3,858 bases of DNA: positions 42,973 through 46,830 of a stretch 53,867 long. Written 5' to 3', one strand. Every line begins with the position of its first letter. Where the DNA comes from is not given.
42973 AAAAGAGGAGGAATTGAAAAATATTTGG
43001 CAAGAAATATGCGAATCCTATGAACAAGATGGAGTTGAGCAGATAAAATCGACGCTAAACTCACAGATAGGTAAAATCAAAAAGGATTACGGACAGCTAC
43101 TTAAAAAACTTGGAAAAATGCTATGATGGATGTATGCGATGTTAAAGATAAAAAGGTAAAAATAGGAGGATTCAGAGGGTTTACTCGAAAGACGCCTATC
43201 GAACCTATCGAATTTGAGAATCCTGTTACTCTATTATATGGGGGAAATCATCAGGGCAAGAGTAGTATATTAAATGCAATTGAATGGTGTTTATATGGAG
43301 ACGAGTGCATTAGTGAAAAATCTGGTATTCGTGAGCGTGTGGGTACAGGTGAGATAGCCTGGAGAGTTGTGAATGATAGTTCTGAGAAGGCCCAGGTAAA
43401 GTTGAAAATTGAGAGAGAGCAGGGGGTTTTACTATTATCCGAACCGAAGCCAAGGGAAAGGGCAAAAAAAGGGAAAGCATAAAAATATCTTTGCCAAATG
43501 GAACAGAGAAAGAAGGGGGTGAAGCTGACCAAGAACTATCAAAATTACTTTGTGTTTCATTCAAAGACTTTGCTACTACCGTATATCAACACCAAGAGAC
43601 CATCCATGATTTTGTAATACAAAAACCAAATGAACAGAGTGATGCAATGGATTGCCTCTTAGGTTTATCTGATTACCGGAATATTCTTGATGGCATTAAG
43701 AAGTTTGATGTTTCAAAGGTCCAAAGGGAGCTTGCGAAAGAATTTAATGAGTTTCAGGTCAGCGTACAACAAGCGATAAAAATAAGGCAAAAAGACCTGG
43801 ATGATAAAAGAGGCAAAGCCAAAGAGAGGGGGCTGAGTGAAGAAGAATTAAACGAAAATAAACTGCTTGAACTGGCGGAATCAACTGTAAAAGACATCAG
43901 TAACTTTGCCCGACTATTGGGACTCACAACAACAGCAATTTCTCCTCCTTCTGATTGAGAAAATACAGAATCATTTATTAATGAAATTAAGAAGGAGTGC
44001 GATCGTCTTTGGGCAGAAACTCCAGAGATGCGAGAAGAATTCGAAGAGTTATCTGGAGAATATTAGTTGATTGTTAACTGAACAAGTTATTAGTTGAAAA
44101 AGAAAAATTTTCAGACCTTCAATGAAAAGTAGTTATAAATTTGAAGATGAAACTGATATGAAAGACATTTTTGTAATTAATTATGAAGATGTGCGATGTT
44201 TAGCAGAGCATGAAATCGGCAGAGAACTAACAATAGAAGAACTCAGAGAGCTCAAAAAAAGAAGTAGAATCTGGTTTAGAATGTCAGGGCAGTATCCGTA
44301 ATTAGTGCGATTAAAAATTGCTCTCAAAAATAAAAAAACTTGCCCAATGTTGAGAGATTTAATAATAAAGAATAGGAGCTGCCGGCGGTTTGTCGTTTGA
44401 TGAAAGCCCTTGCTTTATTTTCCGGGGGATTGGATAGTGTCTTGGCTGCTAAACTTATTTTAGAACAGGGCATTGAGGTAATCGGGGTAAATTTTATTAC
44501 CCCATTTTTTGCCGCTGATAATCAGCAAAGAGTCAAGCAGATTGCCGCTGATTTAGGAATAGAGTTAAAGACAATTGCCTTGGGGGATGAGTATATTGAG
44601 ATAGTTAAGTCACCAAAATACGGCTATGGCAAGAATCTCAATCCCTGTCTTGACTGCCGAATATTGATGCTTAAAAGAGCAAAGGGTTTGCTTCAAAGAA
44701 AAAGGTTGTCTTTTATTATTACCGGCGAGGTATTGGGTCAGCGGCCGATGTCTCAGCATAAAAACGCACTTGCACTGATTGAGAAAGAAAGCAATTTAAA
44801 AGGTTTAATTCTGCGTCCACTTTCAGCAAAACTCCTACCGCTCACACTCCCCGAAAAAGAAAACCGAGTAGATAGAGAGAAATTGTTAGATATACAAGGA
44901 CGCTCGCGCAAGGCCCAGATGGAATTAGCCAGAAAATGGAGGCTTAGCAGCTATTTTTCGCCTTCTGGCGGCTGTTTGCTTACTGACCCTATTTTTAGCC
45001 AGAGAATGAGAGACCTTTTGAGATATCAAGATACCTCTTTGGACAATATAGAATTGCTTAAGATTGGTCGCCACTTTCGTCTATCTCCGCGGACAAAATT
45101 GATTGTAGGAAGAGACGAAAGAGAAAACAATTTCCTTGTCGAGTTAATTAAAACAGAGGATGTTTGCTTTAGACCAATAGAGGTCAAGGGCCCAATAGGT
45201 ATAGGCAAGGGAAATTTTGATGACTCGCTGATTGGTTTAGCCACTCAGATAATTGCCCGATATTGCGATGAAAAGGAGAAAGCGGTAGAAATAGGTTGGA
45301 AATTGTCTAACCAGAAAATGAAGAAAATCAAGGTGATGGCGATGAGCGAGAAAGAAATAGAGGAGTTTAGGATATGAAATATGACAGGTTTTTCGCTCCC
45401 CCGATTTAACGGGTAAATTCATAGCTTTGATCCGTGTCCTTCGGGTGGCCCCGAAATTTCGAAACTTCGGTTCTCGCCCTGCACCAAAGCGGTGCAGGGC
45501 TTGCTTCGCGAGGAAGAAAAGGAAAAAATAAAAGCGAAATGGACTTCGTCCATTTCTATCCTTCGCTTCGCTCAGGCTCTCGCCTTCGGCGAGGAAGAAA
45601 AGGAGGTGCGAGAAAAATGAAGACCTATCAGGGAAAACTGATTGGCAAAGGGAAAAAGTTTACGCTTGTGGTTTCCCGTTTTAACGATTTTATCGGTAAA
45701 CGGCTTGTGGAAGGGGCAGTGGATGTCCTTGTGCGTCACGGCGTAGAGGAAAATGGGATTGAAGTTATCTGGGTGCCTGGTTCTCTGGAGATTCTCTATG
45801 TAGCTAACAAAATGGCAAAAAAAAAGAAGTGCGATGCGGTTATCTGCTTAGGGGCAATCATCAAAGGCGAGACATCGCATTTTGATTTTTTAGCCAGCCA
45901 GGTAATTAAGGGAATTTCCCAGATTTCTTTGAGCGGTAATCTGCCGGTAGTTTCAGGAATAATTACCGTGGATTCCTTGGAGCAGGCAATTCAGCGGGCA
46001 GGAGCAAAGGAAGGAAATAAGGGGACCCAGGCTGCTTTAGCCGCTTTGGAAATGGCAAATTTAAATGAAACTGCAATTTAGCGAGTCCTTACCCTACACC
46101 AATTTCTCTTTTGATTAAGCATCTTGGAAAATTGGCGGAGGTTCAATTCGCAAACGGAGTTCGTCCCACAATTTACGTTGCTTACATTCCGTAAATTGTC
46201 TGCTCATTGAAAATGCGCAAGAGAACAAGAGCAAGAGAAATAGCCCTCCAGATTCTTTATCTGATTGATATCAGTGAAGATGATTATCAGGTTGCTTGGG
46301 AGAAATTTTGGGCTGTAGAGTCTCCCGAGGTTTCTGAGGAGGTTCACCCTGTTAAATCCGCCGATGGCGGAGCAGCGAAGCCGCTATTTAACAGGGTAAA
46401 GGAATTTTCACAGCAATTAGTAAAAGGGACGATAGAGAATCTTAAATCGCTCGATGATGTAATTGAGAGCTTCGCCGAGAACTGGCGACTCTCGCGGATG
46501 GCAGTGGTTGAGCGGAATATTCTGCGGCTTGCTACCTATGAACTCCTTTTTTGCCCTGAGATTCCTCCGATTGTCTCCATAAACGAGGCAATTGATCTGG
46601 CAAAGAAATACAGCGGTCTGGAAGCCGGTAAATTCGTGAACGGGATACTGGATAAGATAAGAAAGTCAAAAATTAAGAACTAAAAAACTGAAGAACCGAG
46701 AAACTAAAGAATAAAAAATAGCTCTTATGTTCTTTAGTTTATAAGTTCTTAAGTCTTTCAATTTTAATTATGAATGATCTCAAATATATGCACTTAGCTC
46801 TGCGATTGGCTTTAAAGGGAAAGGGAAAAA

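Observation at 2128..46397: Family of short palindromic elements inserted in frame inside conserved protein-coding genes (RPE-like)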

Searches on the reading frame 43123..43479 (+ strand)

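Call 31: search_protein_families(library=pfam, proteins=[window:43123-43479:+], max_evalue=0.001)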
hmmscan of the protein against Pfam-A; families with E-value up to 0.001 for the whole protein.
window:43123-43479:+ (119 aa): 4 families
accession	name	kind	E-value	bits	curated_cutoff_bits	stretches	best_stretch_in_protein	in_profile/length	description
PF13476.12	AAA_23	-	5.5e-16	60.2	27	1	11-102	1-85/201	AAA domain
PF02463.25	SMC_N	-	9.7e-07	28.9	40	1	10-102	3-89/220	RecF/RecN/SMC N terminal domain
PF13175.12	AAA_15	-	4e-06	27.1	32.1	1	10-84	4-55/374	AAA ATPase domain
PF13514.12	AAA_27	-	0.00085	19.4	22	1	33-59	26-52/206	AAA domain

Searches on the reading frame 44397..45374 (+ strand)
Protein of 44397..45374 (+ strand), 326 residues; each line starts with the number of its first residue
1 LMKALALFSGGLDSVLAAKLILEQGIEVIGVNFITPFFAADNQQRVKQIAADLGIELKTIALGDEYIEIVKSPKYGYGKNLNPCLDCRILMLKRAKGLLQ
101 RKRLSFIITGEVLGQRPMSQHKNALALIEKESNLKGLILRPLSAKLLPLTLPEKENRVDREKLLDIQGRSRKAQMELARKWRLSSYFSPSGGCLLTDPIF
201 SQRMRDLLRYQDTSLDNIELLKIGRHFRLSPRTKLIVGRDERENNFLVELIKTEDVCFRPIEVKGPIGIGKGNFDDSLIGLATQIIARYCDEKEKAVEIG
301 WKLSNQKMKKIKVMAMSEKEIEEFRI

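Call 31: search_protein_families(library=pfam, proteins=[window:44397-45374:+], max_evalue=0.001)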
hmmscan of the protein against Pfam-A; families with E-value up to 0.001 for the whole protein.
window:44397-45374:+ (326 aa): 5 families
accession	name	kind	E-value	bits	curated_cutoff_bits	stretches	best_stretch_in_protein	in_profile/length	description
PF18297.6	NFACT-R_2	-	3.6e-25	88.5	26.9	1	224-325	1-104/104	NFACT protein RNA binding domain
PF02568.20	ThiI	-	1.1e-13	51.7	20.5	1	3-142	5-144/197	Thiamine biosynthesis protein (ThiI)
PF03054.22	tRNA_Me_trans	-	5.7e-07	29.8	20.6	1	3-88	2-101/202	tRNA methyl transferase HUP domain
PF24167.1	DUF7411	-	2.7e-05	24.3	28.7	1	2-68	1-64/194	Family of unknown function (DUF7411)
PF06508.19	QueC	-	0.00045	20.2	22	1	3-62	1-60/210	Queuosine biosynthesis protein QueC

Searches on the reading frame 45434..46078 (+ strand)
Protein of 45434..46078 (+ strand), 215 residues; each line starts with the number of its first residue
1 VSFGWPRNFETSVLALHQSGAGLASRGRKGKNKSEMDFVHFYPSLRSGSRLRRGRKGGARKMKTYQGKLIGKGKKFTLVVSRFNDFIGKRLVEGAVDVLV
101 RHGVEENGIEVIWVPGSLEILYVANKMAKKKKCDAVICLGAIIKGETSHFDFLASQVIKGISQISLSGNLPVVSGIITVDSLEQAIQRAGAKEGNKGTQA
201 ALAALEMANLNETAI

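Call 31: search_protein_families(library=pfam, proteins=[window:45434-46078:+], max_evalue=0.001)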
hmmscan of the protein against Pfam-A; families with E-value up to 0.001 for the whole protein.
window:45434-46078:+ (215 aa): 1 family
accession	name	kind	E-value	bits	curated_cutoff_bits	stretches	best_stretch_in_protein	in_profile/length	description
PF00885.24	DMRL_synthase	-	4.4e-53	179.4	26.7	1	74-211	2-138/139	6,7-dimethyl-8-ribityllumazine synthase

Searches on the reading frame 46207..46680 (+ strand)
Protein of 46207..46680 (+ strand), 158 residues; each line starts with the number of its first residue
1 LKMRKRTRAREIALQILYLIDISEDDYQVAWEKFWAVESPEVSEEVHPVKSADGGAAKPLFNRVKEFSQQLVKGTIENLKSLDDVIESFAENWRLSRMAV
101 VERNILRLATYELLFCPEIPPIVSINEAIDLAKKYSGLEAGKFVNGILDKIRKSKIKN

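Call 9: search_solved_structures(query=window:46207-46680:+, show_alignments=3)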
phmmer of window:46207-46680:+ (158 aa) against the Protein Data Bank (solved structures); distinct sequences matched with E-value up to 0.001: 10.
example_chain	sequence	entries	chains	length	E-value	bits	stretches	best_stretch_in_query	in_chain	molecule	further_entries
1tzt_A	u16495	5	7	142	1e-26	96.8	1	62-154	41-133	N utilization substance protein B homolog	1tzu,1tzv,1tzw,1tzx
3r2d_A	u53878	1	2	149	1.2e-16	64.2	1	64-156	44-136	N utilization substance protein B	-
2jr0_A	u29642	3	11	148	1.5e-16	63.8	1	64-156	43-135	N utilization substance protein B homolog | N utilization substance protein B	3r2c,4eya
1ey1_A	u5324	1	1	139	7.2e-15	58.4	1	68-151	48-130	ANTITERMINATION FACTOR NUSB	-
5lm7_B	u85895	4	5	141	7.5e-15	58.3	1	68-151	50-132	N utilization substance protein B homolog | Transcription antitermination protein NusB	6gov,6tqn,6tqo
1eyv_A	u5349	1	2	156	7.9e-15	58.2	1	55-151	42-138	N-UTILIZING SUBSTANCE PROTEIN B HOMOLOG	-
5ms0_L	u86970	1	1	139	1.5e-14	57.3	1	68-151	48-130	Transcription antitermination protein NusB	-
3d3b_A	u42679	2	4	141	1.5e-14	57.3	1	68-151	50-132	N utilization substance protein B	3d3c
3imq_A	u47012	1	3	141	2.9e-14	56.4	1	68-151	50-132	N utilization substance protein B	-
6ckq_A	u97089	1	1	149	3.7e-11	46.3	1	71-152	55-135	Transcription antitermination protein NusB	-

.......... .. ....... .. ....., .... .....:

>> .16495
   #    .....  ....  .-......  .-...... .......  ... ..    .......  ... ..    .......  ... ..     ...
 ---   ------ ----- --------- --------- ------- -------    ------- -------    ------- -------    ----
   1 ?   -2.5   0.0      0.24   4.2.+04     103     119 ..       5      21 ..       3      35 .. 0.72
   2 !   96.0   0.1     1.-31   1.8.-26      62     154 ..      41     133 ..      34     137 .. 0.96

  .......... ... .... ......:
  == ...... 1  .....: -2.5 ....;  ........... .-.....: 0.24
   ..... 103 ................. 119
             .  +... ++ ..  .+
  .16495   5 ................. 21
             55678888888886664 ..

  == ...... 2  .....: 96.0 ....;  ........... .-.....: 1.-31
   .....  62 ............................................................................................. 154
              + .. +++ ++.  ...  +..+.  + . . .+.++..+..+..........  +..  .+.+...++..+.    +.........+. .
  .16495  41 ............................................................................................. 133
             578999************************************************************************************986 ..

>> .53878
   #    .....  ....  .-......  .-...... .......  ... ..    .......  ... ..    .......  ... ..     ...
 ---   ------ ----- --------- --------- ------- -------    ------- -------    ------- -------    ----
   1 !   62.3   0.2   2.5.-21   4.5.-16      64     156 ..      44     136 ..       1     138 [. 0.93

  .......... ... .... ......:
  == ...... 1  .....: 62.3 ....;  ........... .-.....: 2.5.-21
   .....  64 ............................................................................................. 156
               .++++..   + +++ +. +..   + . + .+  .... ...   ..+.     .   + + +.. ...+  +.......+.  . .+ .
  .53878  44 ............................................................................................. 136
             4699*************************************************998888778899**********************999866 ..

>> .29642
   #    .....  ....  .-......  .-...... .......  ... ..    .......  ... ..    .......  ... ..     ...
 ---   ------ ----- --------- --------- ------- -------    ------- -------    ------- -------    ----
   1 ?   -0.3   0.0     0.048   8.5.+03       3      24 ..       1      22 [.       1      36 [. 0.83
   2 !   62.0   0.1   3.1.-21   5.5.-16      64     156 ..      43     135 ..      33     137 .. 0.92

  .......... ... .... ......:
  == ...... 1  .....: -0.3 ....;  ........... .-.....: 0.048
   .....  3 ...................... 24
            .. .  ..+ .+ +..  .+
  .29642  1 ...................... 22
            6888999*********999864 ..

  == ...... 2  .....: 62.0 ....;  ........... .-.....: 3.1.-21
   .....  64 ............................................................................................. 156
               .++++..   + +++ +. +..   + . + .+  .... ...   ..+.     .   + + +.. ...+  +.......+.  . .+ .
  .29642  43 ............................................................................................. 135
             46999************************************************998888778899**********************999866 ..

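Call 42: find_homologous_proteins(query=window:46207-46680:+, max_evalue=1e-20)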
Query window:46207-46680:+ (158 aa): 4124 proteins with E <= 1e-20 among 4914 candidates; the best 120 are listed.
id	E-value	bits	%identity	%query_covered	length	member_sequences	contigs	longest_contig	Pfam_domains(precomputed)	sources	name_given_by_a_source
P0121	4.2e-93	327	99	99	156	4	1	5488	PF01029.24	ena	-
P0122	2.4e-74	266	81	96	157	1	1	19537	PF01029.24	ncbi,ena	-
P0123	3.6e-70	252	78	99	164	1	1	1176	PF01029.24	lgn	-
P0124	7.3e-64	232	76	97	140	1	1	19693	PF01029.24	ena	-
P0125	1.1e-54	202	63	99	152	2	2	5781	PF01029.24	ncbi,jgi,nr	ncbi:MAG: transcription antitermination factor NusB [Candidatus Omnitrophota bacterium]|nr:MAG: tran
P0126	2.9e-52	194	63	98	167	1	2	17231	PF01029.24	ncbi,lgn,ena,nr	ncbi:MAG: transcription antitermination factor NusB [Candidatus Omnitrophica bacterium]|nr:transcrip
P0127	1.6e-49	185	63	98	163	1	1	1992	PF01029.24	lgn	-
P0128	5.4e-46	174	55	98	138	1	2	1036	PF01029.24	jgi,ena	-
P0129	8.0e-46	173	55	98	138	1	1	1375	PF01029.24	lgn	-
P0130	5.1e-45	171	55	98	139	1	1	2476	PF01029.24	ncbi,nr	ncbi:transcription antitermination factor NusB [bacterium]|nr:MAG: transcription antitermination fac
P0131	6.5e-44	167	54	98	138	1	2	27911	PF01029.24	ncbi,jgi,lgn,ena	-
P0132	4.3e-43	165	53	96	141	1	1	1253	PF01029.24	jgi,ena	-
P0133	1.7e-42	163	53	97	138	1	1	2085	PF01029.24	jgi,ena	-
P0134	2.3e-42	162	53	97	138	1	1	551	PF01029.24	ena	-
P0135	2.5e-42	162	55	98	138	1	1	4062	PF01029.24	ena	-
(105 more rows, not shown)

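Call 44: find_encoding_contigs(protein=P0124, flank=10000, max_places=1)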
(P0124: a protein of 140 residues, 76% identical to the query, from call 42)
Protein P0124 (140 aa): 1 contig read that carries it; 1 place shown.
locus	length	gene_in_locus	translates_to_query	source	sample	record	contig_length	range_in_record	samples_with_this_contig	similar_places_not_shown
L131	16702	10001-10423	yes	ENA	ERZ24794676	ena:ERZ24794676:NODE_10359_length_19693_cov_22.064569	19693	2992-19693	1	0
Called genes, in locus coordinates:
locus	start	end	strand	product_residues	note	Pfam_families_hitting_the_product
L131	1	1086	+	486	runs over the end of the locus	PF01425:Amidase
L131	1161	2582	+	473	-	PF02934:GatB_N, PF02637:GatB_Yqey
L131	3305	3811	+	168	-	PF00472:RF-1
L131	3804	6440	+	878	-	PF07517:SecA_DEAD, PF00270:DEAD (faint), PF01043:SecA_PP_bind, PF21090:P-loop_SecA, PF07516:SecA_SW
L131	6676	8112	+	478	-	PF20154:LNT_N, PF00795:CN_hydrolase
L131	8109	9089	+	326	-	PF02568:ThiI, PF03054:tRNA_Me_trans (weak), PF18297:NFACT-R_2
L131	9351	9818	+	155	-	PF00885:DMRL_synthase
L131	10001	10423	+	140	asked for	PF01029:NusB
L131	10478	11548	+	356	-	PF00383:dCMP_cyt_deam_1, PF14437:MafB19-deam, PF01872:RibD_C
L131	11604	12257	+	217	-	PF00677:Lum_binding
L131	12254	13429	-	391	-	PF01656:CbiA, PF13500:AAA_26, PF07085:DRTGG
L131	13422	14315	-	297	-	PF01259:SAICAR_synt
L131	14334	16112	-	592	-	PF17297:PEPCK_N, PF00821:PEPCK_GTP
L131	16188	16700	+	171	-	?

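Call 45: find_encoding_contigs(protein=P0123, flank=2000, max_places=1)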
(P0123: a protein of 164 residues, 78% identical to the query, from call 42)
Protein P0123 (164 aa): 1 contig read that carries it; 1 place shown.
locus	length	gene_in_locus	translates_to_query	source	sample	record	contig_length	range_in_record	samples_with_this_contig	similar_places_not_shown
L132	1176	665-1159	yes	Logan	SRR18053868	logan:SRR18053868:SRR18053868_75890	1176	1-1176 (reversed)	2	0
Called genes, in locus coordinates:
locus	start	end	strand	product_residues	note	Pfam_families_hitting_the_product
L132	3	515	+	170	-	?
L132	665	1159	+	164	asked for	PF01029:NusB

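Call 46: find_encoding_contigs(protein=P0122, flank=10000, max_places=1)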
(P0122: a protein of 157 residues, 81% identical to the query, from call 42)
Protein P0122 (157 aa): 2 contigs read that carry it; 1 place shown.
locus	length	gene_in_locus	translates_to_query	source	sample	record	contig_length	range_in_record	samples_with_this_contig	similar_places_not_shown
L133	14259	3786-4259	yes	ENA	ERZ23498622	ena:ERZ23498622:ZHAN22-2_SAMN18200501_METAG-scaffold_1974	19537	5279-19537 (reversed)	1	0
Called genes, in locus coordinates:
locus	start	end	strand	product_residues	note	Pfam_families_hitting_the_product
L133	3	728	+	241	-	?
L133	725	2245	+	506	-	PF20154:LNT_N, PF00795:CN_hydrolase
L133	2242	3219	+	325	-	PF02568:ThiI, PF03054:tRNA_Me_trans (weak), PF24167:DUF7411 (weak), PF18297:NFACT-R_2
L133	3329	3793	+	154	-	PF00885:DMRL_synthase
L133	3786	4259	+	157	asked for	PF01029:NusB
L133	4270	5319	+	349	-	PF00383:dCMP_cyt_deam_1, PF14437:MafB19-deam, PF01872:RibD_C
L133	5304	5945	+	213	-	PF00677:Lum_binding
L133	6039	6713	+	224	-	PF08843:AbiEii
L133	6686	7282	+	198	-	PF13338:AbiEi_4 (weak)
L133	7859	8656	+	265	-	PF13560:HTH_31, PF01381:HTH_3, PF12844:HTH_19, PF13443:HTH_26 (weak), PF13274:SocA_Panacea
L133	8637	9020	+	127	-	-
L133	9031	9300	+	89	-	PF05899:Cupin_3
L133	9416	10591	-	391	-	PF01656:CbiA, PF13500:AAA_26, PF07085:DRTGG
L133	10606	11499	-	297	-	PF01259:SAICAR_synt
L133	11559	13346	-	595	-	PF17297:PEPCK_N, PF00821:PEPCK_GTP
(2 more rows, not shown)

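Call 69: predict_structure(alignment_id=A3)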
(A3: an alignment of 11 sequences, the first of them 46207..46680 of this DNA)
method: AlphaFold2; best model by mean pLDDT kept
length: 158 residues; sequences in the alignment: 11
mean_pLDDT: 79.0   pTM: 0.77
mean pLDDT of the five models: 79.0, 78.4, 77.3, 69.9, 69.9
residues with pLDDT >= 90: 41; 70-90: 78; 50-70: 27; < 50: 12
segments of 3 or more residues with pLDDT < 50: 49-56
pLDDT, mean of each block of 10 residues (from residue 1): 67 89 85 75 51 50 84 93 90 63 90 89 88 85 89 77
secondary structure, 60 per line:
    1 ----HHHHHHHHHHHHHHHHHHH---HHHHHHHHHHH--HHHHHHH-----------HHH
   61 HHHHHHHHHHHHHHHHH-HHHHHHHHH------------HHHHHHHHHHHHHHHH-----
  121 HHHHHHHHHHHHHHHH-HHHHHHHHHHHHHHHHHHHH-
elements in order: H5-23 H27-37 H40-46 H58-77 H79-87 H100-115 H121-136 H138-157
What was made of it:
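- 46343..46400 (+): T-type copy in nusB (46207-46683), with flanks TTCA..TAAA and 12-bp perfect arms enclosing two inner hairpins. Translated as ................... In the AlphaFold model residues 47-57 are coil, with pLDDT below 50 at 49-56, between helices 40-46 and 58-77 (call 69).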
